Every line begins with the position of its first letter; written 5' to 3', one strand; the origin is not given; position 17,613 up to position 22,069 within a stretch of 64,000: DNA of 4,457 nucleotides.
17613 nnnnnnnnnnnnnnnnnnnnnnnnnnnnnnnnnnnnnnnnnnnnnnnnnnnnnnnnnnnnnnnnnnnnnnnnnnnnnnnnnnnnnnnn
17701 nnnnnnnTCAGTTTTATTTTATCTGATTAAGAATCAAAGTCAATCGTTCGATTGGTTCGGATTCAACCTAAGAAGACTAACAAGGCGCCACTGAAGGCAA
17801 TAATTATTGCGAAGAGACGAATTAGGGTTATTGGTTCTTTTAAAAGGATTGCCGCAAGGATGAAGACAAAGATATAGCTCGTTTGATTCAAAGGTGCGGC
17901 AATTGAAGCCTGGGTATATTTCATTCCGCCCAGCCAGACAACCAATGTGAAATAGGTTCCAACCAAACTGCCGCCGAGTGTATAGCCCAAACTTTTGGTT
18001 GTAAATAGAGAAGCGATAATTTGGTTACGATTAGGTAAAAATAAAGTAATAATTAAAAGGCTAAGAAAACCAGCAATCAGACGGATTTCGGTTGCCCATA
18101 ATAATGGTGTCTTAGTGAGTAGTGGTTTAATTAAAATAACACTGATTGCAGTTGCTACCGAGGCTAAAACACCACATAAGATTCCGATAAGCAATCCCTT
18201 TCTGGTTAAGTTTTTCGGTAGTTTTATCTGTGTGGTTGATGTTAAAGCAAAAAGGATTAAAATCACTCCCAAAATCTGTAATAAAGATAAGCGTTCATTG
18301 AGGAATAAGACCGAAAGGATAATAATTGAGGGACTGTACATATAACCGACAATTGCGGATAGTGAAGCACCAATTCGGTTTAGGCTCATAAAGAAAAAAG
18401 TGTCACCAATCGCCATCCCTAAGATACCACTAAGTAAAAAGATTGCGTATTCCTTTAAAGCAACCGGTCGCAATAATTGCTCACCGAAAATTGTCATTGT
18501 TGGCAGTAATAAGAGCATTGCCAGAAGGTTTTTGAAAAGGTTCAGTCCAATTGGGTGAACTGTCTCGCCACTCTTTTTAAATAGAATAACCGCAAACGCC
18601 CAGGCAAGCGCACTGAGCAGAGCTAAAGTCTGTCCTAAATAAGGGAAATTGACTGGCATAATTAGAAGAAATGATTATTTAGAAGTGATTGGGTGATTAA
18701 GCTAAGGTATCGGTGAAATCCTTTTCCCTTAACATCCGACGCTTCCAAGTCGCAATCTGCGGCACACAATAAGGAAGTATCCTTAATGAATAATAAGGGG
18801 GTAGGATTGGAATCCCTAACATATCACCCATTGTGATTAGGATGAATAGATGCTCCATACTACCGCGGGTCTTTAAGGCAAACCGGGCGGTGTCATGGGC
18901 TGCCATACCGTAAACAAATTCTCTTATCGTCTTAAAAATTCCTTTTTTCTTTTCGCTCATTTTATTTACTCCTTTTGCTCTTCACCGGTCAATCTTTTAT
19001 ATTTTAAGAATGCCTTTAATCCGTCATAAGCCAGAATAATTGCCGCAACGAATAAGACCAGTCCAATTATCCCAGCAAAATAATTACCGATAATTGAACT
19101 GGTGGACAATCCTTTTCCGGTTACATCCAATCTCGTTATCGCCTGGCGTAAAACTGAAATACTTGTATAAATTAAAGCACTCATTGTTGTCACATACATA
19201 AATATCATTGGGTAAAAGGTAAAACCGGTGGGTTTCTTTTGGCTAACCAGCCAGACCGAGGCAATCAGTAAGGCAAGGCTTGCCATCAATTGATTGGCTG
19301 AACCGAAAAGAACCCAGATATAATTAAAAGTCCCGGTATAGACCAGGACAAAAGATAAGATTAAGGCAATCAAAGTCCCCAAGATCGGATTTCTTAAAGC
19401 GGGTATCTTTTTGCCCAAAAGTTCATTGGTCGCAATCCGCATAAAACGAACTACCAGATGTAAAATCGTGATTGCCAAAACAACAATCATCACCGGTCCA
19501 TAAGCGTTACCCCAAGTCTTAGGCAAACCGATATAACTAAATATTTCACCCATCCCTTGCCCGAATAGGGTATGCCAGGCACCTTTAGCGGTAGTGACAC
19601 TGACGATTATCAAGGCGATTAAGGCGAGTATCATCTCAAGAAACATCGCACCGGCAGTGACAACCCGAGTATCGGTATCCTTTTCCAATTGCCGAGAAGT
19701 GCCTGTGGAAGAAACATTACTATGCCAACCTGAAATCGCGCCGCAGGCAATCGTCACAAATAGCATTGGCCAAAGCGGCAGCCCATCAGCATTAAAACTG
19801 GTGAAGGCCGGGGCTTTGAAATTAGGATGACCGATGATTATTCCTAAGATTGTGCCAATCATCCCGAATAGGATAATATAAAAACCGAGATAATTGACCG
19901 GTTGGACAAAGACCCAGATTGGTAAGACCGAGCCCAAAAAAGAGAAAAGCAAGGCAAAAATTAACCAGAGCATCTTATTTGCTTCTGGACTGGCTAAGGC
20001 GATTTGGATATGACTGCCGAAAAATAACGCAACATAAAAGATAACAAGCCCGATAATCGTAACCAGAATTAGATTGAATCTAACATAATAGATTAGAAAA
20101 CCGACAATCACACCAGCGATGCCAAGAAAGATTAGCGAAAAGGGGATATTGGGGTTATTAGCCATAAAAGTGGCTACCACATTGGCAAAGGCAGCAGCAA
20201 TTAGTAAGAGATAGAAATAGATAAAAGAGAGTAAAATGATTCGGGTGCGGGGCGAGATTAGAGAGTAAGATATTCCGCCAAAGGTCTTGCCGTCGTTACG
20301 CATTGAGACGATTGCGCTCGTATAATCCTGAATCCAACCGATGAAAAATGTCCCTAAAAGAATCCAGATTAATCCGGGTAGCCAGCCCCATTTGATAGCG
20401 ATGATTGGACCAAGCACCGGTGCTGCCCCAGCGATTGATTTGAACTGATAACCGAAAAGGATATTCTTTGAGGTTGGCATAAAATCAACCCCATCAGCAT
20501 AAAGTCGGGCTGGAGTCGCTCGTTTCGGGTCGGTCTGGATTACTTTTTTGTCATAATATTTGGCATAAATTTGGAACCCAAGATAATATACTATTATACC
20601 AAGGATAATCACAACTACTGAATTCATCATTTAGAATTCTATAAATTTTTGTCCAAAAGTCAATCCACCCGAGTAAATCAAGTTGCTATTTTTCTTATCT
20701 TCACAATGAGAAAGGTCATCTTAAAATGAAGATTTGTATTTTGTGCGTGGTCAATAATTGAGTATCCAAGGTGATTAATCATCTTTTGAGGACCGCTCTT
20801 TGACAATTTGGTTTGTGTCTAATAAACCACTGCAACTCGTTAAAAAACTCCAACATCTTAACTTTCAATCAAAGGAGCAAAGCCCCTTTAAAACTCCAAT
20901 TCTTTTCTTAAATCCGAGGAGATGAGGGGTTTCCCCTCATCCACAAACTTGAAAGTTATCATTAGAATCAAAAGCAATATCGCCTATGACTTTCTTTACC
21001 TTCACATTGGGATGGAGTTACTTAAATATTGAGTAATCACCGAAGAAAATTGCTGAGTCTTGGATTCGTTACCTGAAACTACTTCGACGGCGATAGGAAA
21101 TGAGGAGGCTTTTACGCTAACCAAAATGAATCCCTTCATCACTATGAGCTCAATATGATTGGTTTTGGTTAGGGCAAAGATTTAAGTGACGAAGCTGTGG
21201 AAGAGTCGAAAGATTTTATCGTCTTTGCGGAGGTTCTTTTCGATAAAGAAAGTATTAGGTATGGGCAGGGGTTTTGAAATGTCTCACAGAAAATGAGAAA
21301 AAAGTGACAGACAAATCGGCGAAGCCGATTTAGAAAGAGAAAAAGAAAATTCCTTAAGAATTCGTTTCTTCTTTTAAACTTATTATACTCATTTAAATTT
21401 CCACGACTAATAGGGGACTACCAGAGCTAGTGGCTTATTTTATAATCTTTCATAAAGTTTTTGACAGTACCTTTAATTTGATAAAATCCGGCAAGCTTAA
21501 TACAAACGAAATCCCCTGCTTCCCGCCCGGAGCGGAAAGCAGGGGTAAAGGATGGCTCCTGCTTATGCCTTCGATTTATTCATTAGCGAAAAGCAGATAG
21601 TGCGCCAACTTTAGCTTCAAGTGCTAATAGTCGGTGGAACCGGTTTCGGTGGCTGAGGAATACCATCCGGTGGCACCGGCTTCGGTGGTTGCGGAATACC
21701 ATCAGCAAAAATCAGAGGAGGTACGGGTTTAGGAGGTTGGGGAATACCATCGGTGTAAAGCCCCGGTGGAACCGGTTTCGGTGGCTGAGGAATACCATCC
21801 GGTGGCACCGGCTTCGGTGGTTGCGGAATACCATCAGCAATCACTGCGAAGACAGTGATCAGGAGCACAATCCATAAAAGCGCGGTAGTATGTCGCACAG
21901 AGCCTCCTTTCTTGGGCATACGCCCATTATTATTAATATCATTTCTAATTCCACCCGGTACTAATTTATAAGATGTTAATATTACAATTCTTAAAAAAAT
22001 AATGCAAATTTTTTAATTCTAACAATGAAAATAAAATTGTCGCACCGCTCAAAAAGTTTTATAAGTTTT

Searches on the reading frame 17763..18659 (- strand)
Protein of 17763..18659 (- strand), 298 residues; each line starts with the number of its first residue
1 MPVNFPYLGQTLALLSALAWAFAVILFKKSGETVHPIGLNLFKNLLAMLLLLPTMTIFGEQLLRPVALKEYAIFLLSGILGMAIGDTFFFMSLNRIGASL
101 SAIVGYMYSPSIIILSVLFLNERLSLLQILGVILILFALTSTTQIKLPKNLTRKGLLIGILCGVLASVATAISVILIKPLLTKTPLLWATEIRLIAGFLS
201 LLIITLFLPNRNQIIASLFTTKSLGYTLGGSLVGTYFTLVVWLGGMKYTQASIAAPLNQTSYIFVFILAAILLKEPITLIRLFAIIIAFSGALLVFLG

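Call 17: search_protein_families(library=pfam, proteins=[window:17763-18659:-], max_evalue=0.001)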
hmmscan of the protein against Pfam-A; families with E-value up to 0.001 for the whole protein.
window:17763-18659:- (298 aa): 2 families
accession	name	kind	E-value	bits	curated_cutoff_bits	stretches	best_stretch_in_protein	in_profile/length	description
PF00892.27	EamA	-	1.1e-37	129.7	28.2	2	9-139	3-130/135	EamA-like transporter family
PF05653.20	Mg_trans_NIPA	-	0.00076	19.2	26.2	1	74-137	51-114/295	Magnesium transporter NIPA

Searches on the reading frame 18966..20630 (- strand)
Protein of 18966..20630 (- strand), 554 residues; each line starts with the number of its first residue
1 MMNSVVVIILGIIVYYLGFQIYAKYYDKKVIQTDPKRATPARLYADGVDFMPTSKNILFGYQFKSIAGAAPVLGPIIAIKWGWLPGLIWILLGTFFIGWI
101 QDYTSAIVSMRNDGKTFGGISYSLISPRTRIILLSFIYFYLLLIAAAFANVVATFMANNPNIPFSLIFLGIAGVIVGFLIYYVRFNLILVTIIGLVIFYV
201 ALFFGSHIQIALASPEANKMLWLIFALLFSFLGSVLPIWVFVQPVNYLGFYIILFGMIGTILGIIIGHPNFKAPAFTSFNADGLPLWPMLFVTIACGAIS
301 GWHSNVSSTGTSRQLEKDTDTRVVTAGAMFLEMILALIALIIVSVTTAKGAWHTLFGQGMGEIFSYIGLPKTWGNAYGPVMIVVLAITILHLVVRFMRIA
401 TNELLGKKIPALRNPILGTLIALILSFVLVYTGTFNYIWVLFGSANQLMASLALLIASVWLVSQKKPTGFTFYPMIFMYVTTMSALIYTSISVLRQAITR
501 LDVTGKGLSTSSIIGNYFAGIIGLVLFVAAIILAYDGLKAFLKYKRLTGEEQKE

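Call 17: search_protein_families(library=pfam, proteins=[window:18966-20630:-], max_evalue=0.001)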
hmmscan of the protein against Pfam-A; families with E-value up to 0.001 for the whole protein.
window:18966-20630:- (554 aa): 1 family
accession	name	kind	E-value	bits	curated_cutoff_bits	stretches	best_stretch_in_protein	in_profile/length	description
PF02554.20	CstA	-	8.4e-128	427.9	27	2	3-347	1-355/560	Carbon starvation protein CstA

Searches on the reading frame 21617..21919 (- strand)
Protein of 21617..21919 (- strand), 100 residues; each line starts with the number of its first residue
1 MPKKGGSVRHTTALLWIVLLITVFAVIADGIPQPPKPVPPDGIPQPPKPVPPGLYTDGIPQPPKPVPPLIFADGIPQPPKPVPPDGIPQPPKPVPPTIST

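Call 17: search_protein_families(library=pfam, proteins=[window:21617-21919:-], max_evalue=0.001)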
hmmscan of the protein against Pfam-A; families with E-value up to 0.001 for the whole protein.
window:21617-21919:- (100 aa): 0 families

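Call 73: find_homologous_proteins(query=window:21620-21898:-, max_evalue=0.001)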
Query seq(93 aa) (93 aa): 2 proteins with E <= 0.001 among 6932 candidates.
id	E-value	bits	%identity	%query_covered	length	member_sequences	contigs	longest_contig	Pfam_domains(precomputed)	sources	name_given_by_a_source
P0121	7.4e-18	82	56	99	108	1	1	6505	-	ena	-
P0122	6.5e-10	57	57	70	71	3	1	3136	-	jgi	-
